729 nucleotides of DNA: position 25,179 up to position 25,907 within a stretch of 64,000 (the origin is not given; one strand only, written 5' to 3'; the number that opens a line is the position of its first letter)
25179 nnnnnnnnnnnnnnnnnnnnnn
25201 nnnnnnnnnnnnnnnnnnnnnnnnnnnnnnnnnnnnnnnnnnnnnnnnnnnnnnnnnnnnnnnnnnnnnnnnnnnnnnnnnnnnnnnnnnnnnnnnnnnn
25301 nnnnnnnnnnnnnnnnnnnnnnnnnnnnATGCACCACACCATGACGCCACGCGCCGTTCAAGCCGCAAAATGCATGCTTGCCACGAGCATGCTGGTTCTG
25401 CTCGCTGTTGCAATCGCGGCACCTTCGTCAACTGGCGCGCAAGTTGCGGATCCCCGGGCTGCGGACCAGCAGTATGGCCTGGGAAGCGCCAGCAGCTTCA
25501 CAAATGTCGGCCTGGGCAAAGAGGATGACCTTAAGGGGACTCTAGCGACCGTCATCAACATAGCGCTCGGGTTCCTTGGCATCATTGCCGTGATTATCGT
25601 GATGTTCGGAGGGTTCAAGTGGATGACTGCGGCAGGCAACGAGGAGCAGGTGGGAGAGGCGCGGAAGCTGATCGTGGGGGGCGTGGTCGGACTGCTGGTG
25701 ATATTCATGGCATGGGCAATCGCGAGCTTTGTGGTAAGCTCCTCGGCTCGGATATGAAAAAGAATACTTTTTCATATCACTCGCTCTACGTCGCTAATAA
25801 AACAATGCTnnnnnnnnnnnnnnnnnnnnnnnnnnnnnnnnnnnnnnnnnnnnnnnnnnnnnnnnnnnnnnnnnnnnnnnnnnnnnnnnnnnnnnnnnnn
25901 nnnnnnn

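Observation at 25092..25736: About 210-bp near-identical direct repeat between two adjacent pilin paralogs, with loss of the stop codon in the upstream copy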

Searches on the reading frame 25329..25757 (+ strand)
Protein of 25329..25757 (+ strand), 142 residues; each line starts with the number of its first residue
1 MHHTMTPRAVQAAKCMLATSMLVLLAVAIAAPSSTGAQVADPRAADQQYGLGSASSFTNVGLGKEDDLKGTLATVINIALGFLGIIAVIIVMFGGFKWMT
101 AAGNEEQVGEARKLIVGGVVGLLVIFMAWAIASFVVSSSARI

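Call 8: search_protein_families(library=pfam, proteins=[window:25341-25757:+], max_evalue=0.01)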
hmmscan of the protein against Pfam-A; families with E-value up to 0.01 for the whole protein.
window:25341-25757:+ (138 aa): 2 families
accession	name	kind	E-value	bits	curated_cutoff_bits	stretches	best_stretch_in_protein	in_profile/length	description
PF18895.5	T4SS_pilin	-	3.7e-09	37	26.6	1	62-131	3-71/71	Type IV secretion system pilin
PF05987.18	DUF898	-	0.0014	18.2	28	1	2-129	124-244/336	Bacterial protein of unknown function (DUF898)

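Call 10: find_encoding_contigs(protein=window:25341-25757:+, flank=10000, max_places=10)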
Protein window:25341-25757:+ (138 aa): no gene with exactly this product is on record in the collection.

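Call 12: find_encoding_contigs(protein=window:25329-25757:+, flank=10000, max_places=10)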
Protein window:25329-25757:+ (142 aa): no gene with exactly this product is on record in the collection.

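Call 18: find_homologous_proteins(query=window:25341-25757:+, max_evalue=1e-10)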
Query window:25341-25757:+ (138 aa): 1420 proteins with E <= 1e-10 among 1655 candidates; the best 120 are listed.
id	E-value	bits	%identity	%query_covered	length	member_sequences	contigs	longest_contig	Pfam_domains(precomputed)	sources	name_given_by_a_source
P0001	1.1e-77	276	100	100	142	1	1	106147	PF18895.6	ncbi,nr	ncbi:MAG: hypothetical protein HYT31_04795 [Parcubacteria group bacterium]|nr:hypothetical protein [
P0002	2.5e-65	236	85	96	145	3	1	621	PF18895.6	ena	-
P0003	1.4e-59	218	82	94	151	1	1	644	PF18895.6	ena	-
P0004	5.4e-42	161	81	70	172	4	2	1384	PF18895.6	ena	-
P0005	1.8e-37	146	59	81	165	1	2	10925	PF18895.6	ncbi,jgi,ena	jgi:hypothetical protein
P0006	3.5e-36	142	55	86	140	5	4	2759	PF18895.6,PF04956.19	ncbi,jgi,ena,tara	tara:strand:- start:378 stop:800 length:423 start_codon:yes stop_codon:yes gene_type:complete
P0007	3.9e-36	142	59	78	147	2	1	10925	PF18895.6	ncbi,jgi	jgi:type IV secretory pathway VirB2 component (pilin)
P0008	1.3e-34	137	57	83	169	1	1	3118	PF18895.6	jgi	-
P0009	2.3e-34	136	54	91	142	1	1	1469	PF18895.6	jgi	jgi:hypothetical protein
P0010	7.8e-34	134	67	59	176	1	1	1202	PF18895.6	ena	-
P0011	8.0e-34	134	58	83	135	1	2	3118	PF18895.6,PF04956.19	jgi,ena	-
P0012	9.8e-34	134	62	75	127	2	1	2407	PF18895.6,PF04956.19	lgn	-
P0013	1.7e-33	133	55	91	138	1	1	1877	PF18895.6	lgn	-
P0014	4.1e-33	132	65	68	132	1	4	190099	PF18895.6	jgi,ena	jgi:type IV secretory pathway VirB2 component (pilin)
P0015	5.6e-33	132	54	94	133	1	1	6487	PF18895.6,PF04956.19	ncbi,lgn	-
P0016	1.2e-32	131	78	57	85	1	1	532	PF18895.6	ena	-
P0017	1.3e-32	130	54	92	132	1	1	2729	PF18895.6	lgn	-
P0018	1.4e-32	130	55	80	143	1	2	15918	PF18895.6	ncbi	-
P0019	1.8e-32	130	60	75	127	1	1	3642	PF18895.6,PF04956.19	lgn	-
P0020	2.4e-32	130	58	79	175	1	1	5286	PF18895.6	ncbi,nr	ncbi:MAG: hypothetical protein HYS45_00840 [Parcubacteria group bacterium]|nr:hypothetical protein [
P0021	2.5e-32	130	53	96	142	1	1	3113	PF18895.6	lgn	-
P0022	3.6e-32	129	55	79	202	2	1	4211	PF18895.6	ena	-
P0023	4.0e-32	129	52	97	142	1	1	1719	PF18895.6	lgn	-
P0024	4.2e-32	129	54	91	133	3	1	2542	PF18895.6,PF04956.19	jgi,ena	jgi:type IV secretory pathway VirB2 component (pilin)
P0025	5.7e-32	128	58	85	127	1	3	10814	PF18895.6,PF04956.19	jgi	-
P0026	7.8e-32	128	66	64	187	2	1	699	PF18895.6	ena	-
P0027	1.2e-31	127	60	77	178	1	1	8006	PF18895.6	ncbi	-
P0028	1.7e-31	127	52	93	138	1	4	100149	PF18895.6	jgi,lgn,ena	-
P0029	2.3e-31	126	54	90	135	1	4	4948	PF18895.6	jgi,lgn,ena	-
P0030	2.4e-31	126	63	71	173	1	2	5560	PF18895.6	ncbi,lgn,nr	ncbi:MAG: hypothetical protein HYW81_03015 [Parcubacteria group bacterium]|nr:hypothetical protein [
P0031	3.0e-31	126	66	65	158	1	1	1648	PF18895.6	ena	-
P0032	3.5e-31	126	52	91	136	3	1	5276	PF18895.6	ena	-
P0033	3.5e-31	126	51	97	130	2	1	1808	PF18895.6,PF04956.19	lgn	-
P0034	3.7e-31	126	57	66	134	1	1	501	PF18895.6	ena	-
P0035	4.1e-31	126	59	72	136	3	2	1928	PF18895.6,PF04956.19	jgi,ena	-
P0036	5.5e-31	125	55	80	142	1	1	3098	PF18895.6,PF04956.19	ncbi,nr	ncbi:MAG: pilin [Patescibacteria group bacterium]|nr:pilin [Patescibacteria group bacterium]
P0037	5.7e-31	125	59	81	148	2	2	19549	PF18895.6,PF04956.19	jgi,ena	-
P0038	6.5e-31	125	50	95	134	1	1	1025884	PF18895.6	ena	-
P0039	6.5e-31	125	57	80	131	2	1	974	PF18895.6,PF04956.19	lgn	-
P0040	6.6e-31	125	49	97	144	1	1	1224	PF18895.6,PF04956.19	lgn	-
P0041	8.4e-31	125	48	94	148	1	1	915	PF18895.6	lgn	-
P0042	9.1e-31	124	67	66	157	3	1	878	PF18895.6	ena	-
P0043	1.2e-30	124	61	72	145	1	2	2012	PF18895.6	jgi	-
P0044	1.2e-30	124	64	68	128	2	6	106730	PF18895.6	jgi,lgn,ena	-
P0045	1.2e-30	124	56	88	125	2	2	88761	PF18895.6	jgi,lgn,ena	-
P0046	1.7e-30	124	61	69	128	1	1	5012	PF18895.6,PF04956.19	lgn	-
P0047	2.0e-30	123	61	75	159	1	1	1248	PF18895.6,PF04956.19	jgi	-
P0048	2.1e-30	123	55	82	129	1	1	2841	PF18895.6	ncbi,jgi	jgi:hypothetical protein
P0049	2.4e-30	123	55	90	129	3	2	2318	PF18895.6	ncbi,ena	-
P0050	2.6e-30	123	56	88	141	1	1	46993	PF18895.6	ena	-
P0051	2.8e-30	123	54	87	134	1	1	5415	PF18895.6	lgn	-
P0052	3.4e-30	123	59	80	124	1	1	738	PF18895.6,PF04956.19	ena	-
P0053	3.5e-30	123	52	91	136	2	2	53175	PF18895.6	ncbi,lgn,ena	-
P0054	3.7e-30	123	60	72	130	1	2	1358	PF18895.6,PF04956.19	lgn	-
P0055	4.1e-30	122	51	89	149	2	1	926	PF18895.6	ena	-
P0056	5.7e-30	122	63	72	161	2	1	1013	PF18895.6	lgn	-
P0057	5.8e-30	122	64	70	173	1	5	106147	PF18895.6,PF04956.19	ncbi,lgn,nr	ncbi:MAG: hypothetical protein HYT31_04790 [Parcubacteria group bacterium]|nr:hypothetical protein [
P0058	7.0e-30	122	56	72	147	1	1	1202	PF18895.6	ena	-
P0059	7.0e-30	122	59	65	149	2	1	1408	PF18895.6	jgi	-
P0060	7.3e-30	122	62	69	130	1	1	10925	PF18895.6,PF04956.19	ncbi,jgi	jgi:type IV secretory pathway VirB2 component (pilin)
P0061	8.4e-30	121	66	66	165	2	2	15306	PF18895.6,PF04956.19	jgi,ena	-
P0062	1.2e-29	121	52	94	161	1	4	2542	PF18895.6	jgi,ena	jgi:hypothetical protein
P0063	1.3e-29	121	63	70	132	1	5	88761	PF18895.6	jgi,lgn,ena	-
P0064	1.5e-29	121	58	66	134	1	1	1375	PF18895.6,PF04956.19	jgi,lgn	jgi:type IV secretory pathway VirB2 component (pilin)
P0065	1.8e-29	120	50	91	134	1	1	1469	PF18895.6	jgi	jgi:phage shock protein PspC (stress-responsive transcriptional regulator)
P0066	2.0e-29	120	58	81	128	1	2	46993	PF18895.6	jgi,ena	-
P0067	2.6e-29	120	50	88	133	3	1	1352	PF18895.6,PF04956.19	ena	-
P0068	2.8e-29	120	57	80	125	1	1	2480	PF18895.6,PF04956.19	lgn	-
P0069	3.3e-29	119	54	81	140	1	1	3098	PF18895.6,PF04956.19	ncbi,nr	ncbi:MAG: pilin [Patescibacteria group bacterium]|nr:pilin [Patescibacteria group bacterium]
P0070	3.8e-29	119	49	96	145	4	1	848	PF18895.6,PF04956.19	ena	-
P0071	5.5e-29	119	59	80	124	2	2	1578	PF18895.6,PF04956.19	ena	-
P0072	8.3e-29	118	50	91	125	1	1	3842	PF18895.6,PF04956.19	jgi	jgi:type IV secretory pathway VirB2 component (pilin)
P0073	8.5e-29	118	66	65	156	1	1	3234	PF18895.6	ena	-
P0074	1.0e-28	118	57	70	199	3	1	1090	PF18895.6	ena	-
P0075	1.1e-28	118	56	71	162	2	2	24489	PF18895.6,PF04956.19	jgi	-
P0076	1.3e-28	118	65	66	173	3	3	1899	PF18895.6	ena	-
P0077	1.4e-28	117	62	72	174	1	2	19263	PF18895.6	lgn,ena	-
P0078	1.6e-28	117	63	67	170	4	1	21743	PF18895.6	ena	-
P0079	1.6e-28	117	51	91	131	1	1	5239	PF18895.6,PF04956.19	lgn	-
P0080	1.7e-28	117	55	77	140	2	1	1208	PF18895.6,PF04956.19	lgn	-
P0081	2.3e-28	117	55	78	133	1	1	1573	PF18895.6,PF04956.19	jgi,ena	-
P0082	2.5e-28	117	51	91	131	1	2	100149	PF18895.6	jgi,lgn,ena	-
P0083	2.5e-28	117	58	73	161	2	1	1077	PF18895.6,PF04956.19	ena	-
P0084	2.7e-28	117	52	91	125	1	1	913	PF18895.6,PF04956.19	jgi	jgi:hypothetical protein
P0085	3.4e-28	116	66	60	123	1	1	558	PF18895.6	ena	-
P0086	3.4e-28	116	53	89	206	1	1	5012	PF18895.6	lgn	-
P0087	3.5e-28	116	66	65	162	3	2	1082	PF18895.6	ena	-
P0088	3.8e-28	116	49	90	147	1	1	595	PF18895.6,PF04956.19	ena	-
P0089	3.9e-28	116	57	79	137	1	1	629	PF18895.6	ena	-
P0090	4.1e-28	116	50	79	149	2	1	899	PF18895.6,PF04956.19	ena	-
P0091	4.5e-28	116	58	80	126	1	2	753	PF18895.6,PF04956.19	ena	-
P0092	4.7e-28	116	62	68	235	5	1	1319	PF18895.6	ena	-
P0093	6.4e-28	115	57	65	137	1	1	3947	PF18895.6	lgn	-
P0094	6.9e-28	115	58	86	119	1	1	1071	PF18895.6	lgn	-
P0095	8.1e-28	115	55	70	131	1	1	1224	PF18895.6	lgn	-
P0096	1.0e-27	115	57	83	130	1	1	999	PF18895.6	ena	-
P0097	1.1e-27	114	53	81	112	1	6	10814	PF18895.6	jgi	-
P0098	1.3e-27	114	53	80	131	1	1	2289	PF18895.6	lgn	-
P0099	1.3e-27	114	64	66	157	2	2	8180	PF18895.6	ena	-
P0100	1.7e-27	114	49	91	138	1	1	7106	PF18895.6,PF04956.19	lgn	-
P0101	2.3e-27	114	61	68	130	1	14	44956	PF18895.6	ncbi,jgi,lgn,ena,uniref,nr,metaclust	ncbi:MAG: hypothetical protein A3H70_04925 [Candidatus Komeilibacteria bacterium RIFCSPLOWO2_02_FULL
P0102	2.4e-27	113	53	85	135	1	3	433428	PF18895.6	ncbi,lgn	-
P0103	2.8e-27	113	53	77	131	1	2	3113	PF18895.6,PF04956.19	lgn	-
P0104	3.9e-27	113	56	70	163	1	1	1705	PF18895.6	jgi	jgi:type IV secretory pathway VirB2 component (pilin)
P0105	4.1e-27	113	51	82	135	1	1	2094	PF18895.6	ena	-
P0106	5.1e-27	112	62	65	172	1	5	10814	PF18895.6,PF04956.19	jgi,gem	-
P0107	6.6e-27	112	55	67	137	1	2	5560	PF18895.6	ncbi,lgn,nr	ncbi:MAG: hypothetical protein HYW81_03020 [Parcubacteria group bacterium]|nr:hypothetical protein [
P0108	7.5e-27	112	52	83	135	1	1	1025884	PF18895.6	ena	-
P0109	9.3e-27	112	51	91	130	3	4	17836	PF18895.6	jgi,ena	jgi:hypothetical protein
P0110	9.5e-27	112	62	73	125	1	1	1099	PF18895.6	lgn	-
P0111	1.1e-26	111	53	75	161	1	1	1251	PF18895.6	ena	-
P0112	1.1e-26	111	46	93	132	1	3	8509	PF18895.6,PF04956.19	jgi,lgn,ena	-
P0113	1.1e-26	111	50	89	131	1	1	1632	PF18895.6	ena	-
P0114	1.1e-26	111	54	73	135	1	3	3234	PF18895.6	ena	-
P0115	1.2e-26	111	61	67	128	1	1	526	PF18895.6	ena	-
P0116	1.5e-26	111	56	79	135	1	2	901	PF18895.6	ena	-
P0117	2.0e-26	110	56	75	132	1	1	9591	PF18895.6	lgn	-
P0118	2.1e-26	110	53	73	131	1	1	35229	PF18895.6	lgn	-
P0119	2.5e-26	110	48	88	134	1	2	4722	PF18895.6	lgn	-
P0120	3.0e-26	110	55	66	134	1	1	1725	PF18895.6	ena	-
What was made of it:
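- P3 is not annotated by NCBI (call 18). No independent contig of this population holds P4's N-terminal part (calls 10, 12, 18).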

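Call 20: find_encoding_contigs(protein=P0004, flank=10000, max_places=10)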
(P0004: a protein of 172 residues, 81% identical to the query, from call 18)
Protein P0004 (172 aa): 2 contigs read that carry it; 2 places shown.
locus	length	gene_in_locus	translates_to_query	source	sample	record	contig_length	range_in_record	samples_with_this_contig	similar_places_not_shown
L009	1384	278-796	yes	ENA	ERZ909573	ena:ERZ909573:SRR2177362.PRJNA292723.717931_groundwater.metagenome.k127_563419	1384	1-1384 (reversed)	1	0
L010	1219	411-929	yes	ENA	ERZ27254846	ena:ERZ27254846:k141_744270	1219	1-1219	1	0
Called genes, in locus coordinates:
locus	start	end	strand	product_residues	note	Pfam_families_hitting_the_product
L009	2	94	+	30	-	?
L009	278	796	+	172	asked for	PF18895:T4SS_pilin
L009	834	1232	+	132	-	PF18895:T4SS_pilin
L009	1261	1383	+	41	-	?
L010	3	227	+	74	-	?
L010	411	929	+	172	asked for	PF18895:T4SS_pilin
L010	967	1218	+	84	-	?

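Call 21: find_encoding_contigs(protein=P0002, flank=10000, max_places=10)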
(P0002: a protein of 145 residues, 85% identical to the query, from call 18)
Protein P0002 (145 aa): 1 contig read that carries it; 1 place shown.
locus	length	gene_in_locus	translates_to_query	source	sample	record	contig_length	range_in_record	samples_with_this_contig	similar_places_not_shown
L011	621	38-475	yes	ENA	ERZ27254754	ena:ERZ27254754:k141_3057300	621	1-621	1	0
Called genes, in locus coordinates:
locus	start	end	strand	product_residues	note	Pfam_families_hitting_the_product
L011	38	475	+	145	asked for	PF18895:T4SS_pilin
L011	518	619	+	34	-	?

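Call 24: list_cluster_members(proteins=[P0004, P0002, P0003, P0001, P0016])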
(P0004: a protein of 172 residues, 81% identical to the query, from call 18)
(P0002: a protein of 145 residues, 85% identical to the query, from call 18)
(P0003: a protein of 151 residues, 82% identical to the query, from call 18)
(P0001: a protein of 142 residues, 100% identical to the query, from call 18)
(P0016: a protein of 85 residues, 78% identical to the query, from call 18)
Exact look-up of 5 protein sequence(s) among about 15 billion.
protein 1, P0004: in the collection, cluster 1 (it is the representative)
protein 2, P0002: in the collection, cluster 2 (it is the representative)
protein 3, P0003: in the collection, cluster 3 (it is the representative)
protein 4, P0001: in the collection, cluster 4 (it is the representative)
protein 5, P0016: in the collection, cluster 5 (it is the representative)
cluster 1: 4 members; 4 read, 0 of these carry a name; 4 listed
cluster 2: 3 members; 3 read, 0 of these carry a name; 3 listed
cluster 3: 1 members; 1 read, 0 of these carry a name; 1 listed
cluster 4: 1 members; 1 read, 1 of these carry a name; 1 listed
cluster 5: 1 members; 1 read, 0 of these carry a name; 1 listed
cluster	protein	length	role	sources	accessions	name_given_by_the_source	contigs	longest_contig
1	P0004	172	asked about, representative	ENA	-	-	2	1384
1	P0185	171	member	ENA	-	-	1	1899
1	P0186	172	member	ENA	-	-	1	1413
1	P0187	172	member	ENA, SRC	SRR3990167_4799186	-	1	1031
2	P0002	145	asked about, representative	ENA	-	-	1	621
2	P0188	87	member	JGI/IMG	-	-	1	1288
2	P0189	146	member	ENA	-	-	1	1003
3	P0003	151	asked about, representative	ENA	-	-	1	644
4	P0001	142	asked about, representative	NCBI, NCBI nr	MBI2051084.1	MAG: hypothetical protein HYT31_04795 [Parcubacteria group bacterium] | hypothetical protein [Parcubacteria group bacterium]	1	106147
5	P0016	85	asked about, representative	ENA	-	-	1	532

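Call 26: find_encoding_contigs(protein=P0189, flank=10000, max_places=10)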
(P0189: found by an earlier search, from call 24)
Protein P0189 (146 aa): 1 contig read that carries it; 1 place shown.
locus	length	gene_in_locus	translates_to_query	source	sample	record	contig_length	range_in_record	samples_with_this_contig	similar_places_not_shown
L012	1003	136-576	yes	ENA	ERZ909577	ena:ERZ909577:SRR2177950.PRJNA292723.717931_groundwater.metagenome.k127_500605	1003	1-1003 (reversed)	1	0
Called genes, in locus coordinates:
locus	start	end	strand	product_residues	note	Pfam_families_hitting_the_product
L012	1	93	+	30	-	?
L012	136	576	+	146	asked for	PF18895:T4SS_pilin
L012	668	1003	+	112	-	?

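Call 27: find_encoding_contigs(protein=P0188, flank=10000, max_places=10)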
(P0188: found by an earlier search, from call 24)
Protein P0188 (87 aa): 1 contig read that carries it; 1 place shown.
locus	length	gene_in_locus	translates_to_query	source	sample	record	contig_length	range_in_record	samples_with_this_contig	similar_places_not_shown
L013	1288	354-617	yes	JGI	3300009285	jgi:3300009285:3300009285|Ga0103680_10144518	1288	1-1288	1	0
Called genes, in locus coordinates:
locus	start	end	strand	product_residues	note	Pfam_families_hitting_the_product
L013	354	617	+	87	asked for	PF18895:T4SS_pilin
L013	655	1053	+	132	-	PF18895:T4SS_pilin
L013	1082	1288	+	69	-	?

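Call 36: search_protein_families(library=ncbifam, proteins=[window:25341-25757:+], max_evalue=0.01)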
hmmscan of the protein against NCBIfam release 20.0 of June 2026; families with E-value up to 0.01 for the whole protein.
window:25341-25757:+ (138 aa): 2 families
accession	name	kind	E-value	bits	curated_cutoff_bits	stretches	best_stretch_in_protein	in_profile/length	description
NF045849.1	ICE_MMCAP2_0565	equivalog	1.7e-11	43.6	40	1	62-133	7-78/80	Mbov_0395 family pilin-like conjugal transfer protein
NF047765.1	LIC_13387_fam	subfamily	0.0051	16.5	33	1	64-126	46-108/131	LIC_13387 family protein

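Call 47: find_encoding_contigs(protein=P0016, flank=10000, max_places=5)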
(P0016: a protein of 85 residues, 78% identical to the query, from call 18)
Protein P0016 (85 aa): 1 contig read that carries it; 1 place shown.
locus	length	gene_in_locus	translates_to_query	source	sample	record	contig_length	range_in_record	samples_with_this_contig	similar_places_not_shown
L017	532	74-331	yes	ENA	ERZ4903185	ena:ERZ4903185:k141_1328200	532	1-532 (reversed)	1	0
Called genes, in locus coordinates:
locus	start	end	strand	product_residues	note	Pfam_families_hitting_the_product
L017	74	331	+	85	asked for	PF18895:T4SS_pilin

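Call 55: search_solved_structures(query=A1, max_evalue=1)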
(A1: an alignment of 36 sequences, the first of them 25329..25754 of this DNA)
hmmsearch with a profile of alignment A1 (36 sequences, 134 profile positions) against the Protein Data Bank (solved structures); distinct sequences matched with E-value up to 1: 1.
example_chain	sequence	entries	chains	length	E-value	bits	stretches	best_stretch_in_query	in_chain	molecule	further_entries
1t5b_A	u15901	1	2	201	0.3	14.3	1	56-87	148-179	Acyl carrier protein phosphodiesterase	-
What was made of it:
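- On VirB2-like T4SS pilin (Pfam PF18895 T4SS_pilin / PF04956 TrbC): A profile search of PDB sequences finds nothing relevant (call 55).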

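Call 58: predict_structure(alignment_id=A1)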
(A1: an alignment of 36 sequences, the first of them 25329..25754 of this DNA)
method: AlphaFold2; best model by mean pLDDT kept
length: 142 residues; sequences in the alignment: 36
mean_pLDDT: 78.9   pTM: 0.47
mean pLDDT of the five models: 78.9, 77.0, 76.3, 74.8, 74.7
residues with pLDDT >= 90: 48; 70-90: 55; 50-70: 33; < 50: 6
segments of 3 or more residues with pLDDT < 50: none
pLDDT, mean of each block of 10 residues (from residue 1): 73 89 88 60 52 51 66 86 89 92 90 91 92 85 74
secondary structure, 60 per line:
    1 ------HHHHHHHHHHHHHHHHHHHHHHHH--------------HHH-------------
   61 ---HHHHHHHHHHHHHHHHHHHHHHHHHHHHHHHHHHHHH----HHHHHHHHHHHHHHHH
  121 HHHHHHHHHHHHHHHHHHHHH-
elements in order: H7-30 H64-100 H105-141
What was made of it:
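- On VirB2-like T4SS pilin (Pfam PF18895 T4SS_pilin / PF04956 TrbC): The AlphaFold model of P4 has helices at 7-30, 64-100 and 105-141, with pLDDT about 90 over the hairpin (call 58).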
